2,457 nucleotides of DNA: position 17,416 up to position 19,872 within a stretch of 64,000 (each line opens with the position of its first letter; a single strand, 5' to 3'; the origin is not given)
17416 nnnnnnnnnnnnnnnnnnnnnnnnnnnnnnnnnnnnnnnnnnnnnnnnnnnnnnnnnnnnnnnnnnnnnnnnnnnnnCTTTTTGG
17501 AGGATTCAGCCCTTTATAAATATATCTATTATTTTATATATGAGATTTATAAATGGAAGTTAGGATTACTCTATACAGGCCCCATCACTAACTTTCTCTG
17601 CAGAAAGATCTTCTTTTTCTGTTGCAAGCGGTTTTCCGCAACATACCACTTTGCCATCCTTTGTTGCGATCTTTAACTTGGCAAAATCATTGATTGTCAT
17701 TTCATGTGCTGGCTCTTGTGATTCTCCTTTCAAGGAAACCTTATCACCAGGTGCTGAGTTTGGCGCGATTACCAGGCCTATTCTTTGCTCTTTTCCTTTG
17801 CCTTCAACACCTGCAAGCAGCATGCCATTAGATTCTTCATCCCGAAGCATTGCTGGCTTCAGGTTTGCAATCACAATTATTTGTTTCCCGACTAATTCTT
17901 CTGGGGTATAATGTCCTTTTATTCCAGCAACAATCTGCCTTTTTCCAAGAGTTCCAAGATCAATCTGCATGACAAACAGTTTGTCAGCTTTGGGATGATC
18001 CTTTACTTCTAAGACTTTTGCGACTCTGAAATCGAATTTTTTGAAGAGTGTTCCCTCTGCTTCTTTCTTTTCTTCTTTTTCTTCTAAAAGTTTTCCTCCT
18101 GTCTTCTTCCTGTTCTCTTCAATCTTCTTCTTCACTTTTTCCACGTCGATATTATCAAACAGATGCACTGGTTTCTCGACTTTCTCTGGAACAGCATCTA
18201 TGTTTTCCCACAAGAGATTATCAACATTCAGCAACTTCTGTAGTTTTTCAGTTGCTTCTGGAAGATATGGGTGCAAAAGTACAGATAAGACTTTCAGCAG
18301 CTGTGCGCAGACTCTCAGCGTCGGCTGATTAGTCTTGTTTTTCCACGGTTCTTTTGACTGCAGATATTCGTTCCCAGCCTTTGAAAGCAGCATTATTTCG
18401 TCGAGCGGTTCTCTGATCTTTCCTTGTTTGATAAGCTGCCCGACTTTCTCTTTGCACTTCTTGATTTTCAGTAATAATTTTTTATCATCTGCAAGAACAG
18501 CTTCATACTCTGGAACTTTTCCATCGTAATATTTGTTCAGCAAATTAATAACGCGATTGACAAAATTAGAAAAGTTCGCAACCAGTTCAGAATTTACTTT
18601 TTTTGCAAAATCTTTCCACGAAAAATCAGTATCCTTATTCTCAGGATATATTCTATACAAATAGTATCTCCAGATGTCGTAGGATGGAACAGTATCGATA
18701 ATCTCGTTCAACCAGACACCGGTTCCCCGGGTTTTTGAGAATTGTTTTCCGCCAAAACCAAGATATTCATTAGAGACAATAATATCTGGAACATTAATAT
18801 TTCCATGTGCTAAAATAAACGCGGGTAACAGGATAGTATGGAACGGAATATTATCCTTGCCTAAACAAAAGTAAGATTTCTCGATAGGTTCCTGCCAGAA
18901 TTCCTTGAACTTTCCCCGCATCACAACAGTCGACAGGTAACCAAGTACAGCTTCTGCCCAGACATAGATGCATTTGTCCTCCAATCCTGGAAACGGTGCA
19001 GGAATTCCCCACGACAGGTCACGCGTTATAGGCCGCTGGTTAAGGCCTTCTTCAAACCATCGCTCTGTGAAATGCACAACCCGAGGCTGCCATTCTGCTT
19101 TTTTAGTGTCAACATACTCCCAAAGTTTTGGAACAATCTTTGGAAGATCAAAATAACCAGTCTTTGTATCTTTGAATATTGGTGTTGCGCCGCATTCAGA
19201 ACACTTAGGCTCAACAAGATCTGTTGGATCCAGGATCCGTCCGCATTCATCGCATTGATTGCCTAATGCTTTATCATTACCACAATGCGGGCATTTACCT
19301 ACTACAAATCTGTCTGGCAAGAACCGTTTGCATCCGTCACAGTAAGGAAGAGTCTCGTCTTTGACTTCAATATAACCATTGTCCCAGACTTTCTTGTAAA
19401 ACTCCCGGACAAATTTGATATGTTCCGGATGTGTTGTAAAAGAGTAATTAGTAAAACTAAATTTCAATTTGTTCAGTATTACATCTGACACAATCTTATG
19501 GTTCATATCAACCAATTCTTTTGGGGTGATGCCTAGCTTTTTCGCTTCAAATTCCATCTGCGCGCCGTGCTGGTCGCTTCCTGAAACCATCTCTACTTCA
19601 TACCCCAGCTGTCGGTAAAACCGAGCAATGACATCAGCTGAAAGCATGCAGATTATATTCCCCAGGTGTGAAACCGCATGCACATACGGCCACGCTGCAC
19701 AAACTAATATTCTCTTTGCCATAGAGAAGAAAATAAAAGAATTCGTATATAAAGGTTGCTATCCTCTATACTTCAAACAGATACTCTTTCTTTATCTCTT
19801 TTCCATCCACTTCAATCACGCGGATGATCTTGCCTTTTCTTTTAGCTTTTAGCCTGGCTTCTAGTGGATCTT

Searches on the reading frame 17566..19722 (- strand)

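Call 13: search_protein_families(library=pfam, proteins=[window:17566-19722:-], max_evalue=0.01)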
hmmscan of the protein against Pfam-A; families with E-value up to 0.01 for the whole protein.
window:17566-19722:- (718 aa): 7 families
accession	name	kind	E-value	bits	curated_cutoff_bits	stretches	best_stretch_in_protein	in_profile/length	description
PF09334.17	tRNA-synt_1g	-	2.6e-128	428.5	20.1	1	5-391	1-390/391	tRNA synthetases class I (M)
PF01588.26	tRNA_bind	-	1.5e-27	96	27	1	565-648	1-84/96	Putative tRNA binding domain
PF19303.5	Anticodon_3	-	5.2e-10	39.8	23.5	1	403-510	1-113/152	Anticodon binding domain of methionyl tRNA ligase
PF00133.28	tRNA-synt_1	-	2.5e-09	36.9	22.7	1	8-244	28-245/414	tRNA synthetases class I (I, L, M and V)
PF08264.19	Anticodon_1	-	3.7e-05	24.1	25.1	1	413-539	1-131/148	Anticodon-binding domain of tRNA ligase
PF15616.11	TerY_C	-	0.0012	19.3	28.4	1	141-193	74-124/129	TerY-C metal binding domain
PF01406.26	tRNA-synt_1e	-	0.0062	16.4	27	0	12-119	17-122/301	tRNA synthetases class I (C) catalytic domain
